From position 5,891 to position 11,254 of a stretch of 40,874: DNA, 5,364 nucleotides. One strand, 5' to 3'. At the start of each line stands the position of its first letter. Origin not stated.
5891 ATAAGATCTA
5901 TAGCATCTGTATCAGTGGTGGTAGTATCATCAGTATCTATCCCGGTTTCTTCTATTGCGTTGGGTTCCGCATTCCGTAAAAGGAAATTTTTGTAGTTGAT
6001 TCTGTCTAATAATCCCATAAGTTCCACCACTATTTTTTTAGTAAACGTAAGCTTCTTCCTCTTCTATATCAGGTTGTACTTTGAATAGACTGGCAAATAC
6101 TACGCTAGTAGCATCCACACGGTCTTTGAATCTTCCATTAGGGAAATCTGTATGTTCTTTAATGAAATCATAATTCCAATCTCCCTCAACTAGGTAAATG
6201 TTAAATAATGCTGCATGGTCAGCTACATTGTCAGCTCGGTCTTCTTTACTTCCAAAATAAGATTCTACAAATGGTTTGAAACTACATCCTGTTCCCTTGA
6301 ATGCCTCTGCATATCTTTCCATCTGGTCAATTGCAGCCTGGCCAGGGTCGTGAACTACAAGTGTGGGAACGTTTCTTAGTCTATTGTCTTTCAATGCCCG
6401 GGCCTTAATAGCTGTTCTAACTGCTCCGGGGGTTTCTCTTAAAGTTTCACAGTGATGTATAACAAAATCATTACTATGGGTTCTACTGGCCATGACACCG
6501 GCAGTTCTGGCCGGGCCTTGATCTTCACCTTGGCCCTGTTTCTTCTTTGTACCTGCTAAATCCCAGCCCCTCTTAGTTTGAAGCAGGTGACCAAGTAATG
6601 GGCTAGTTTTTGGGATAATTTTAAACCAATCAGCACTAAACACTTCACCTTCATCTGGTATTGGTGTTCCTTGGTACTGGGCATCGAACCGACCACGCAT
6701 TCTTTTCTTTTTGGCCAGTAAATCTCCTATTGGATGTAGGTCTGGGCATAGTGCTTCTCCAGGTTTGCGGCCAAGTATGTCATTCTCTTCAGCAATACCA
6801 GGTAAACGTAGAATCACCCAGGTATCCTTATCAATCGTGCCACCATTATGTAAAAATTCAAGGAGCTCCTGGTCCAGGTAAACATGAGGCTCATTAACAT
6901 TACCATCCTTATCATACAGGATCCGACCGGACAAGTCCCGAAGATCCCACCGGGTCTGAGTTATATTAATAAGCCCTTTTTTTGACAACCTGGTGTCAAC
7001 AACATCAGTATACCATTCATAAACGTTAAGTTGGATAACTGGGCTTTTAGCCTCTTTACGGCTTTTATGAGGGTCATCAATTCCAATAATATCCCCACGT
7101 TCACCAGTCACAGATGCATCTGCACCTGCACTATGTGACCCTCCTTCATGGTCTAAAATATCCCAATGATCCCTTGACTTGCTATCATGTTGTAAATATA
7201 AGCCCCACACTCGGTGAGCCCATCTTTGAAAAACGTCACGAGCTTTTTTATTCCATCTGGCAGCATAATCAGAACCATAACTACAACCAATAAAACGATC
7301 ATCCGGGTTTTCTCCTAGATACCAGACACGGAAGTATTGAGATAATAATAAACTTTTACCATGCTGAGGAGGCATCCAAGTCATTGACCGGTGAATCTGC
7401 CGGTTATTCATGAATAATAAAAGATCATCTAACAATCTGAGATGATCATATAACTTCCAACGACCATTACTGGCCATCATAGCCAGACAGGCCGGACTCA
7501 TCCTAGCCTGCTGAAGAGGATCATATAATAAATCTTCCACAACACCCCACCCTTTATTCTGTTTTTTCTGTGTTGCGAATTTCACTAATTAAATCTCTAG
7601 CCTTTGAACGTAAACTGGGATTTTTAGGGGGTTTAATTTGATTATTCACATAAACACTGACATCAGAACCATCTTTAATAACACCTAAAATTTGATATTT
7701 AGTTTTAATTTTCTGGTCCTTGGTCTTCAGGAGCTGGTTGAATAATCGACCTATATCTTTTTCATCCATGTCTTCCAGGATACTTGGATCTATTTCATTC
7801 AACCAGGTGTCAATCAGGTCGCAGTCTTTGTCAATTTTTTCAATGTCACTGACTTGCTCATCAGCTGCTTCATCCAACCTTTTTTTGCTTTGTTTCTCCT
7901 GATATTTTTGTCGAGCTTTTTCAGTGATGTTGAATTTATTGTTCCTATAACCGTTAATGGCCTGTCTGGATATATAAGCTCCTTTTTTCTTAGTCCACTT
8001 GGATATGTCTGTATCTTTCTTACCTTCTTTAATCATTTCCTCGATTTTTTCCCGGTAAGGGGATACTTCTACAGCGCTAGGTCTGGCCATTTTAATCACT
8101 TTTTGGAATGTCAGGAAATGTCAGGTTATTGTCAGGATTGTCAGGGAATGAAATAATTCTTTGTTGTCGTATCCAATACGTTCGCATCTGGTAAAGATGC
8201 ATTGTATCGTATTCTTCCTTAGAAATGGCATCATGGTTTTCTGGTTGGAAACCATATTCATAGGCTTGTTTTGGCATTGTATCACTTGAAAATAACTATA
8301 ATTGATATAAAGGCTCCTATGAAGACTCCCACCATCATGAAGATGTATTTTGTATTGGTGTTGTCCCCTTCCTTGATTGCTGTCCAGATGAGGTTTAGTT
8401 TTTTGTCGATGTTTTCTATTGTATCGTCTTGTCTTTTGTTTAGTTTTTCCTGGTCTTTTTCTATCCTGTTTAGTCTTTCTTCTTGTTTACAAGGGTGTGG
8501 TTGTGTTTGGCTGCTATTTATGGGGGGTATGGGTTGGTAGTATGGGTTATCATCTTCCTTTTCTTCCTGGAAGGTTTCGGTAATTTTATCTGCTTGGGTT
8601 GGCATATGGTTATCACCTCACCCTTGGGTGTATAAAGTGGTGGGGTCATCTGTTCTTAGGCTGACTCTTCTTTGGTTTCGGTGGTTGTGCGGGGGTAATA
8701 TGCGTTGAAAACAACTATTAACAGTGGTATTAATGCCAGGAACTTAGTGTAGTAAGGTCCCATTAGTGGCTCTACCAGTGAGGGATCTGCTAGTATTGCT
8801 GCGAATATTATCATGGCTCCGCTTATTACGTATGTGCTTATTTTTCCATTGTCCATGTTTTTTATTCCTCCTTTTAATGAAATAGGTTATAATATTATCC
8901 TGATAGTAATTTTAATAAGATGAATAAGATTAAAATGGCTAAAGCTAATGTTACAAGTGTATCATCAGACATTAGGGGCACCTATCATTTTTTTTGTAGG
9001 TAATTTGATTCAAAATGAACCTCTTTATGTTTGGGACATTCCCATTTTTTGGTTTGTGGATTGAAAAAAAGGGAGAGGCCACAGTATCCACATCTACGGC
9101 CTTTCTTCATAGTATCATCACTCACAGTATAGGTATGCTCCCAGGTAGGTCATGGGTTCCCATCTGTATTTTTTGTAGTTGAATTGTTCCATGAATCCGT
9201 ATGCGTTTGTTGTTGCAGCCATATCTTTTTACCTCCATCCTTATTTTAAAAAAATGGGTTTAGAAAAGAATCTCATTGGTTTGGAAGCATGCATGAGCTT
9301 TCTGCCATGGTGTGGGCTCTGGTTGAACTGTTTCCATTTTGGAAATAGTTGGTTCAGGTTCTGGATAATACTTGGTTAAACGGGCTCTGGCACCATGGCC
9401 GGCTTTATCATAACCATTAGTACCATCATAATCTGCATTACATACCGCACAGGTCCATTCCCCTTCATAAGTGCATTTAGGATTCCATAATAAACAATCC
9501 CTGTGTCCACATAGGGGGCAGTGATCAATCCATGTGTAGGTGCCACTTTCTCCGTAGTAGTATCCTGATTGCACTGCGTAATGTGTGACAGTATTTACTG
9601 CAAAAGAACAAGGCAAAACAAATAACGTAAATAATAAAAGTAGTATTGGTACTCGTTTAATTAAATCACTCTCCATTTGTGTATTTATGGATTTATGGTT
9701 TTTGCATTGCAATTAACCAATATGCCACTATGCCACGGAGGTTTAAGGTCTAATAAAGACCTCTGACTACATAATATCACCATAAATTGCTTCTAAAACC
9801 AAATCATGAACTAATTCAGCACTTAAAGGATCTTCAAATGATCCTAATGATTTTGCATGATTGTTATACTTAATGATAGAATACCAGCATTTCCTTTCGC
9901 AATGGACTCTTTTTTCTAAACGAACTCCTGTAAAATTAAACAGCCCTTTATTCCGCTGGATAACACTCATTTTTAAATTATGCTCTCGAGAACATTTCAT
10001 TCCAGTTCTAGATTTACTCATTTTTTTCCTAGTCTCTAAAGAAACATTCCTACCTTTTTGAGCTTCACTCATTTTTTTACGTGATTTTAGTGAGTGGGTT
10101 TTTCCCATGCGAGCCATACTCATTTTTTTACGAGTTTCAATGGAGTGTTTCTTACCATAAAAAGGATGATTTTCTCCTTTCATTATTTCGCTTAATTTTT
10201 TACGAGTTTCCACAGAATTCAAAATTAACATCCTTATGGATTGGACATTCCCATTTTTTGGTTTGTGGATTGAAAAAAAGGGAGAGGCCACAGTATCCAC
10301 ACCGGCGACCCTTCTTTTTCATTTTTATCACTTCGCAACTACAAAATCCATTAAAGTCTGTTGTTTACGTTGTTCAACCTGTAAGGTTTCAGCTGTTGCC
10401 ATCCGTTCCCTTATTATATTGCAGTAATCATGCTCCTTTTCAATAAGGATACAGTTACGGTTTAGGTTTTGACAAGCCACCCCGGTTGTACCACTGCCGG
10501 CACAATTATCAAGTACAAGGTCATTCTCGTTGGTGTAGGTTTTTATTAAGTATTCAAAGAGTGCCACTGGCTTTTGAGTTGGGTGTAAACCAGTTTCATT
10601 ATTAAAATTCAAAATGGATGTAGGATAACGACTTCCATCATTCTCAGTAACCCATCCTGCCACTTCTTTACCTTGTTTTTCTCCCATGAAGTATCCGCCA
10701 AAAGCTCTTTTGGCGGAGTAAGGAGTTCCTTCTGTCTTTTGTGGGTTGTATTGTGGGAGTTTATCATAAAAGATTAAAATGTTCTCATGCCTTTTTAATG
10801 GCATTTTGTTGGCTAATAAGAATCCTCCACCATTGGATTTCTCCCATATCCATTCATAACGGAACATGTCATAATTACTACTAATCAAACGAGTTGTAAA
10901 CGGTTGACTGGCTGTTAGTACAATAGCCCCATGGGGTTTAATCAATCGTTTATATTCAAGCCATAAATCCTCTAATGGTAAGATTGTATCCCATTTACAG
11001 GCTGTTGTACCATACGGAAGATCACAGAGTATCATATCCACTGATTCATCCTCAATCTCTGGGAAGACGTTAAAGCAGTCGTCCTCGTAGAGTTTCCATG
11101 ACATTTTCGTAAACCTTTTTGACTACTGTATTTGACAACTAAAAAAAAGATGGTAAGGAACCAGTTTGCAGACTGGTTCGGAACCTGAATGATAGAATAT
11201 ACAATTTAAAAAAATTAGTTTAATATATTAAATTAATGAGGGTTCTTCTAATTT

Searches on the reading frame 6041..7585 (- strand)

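Call 24: search_protein_families(library=pfam, proteins=[window:6041-7585:-], max_evalue=0.01)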
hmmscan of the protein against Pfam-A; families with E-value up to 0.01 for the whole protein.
window:6041-7585:- (515 aa): 2 families
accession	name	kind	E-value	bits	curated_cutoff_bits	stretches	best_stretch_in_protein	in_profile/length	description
PF17289.8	Terminase_6C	-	0.00037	21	22.6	1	340-496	2-151/155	Terminase RNaseH-like domain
PF03237.21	Terminase_6N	-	0.00049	20.3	22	1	72-322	5-214/215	Terminase large subunit, T4likevirus-type, N-terminal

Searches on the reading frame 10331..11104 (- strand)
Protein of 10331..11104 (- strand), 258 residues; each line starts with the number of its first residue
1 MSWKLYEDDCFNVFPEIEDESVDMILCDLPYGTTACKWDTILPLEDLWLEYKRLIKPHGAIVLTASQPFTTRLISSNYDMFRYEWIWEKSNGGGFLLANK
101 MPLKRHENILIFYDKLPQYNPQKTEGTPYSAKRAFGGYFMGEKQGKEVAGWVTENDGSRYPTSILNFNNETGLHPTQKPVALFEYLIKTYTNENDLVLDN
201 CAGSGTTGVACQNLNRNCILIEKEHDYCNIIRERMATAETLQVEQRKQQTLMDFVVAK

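Call 24: search_protein_families(library=pfam, proteins=[window:10331-11104:-], max_evalue=0.01)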
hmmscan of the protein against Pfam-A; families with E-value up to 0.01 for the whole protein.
window:10331-11104:- (258 aa): 2 families
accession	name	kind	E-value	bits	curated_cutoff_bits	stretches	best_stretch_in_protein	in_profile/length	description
PF01555.25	N6_N4_Mtase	-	2e-30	106.9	26.7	1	22-232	1-220/221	DNA methylase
PF03602.21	Cons_hypoth95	-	2.4e-06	27.8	24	1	165-251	13-101/182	Conserved hypothetical protein 95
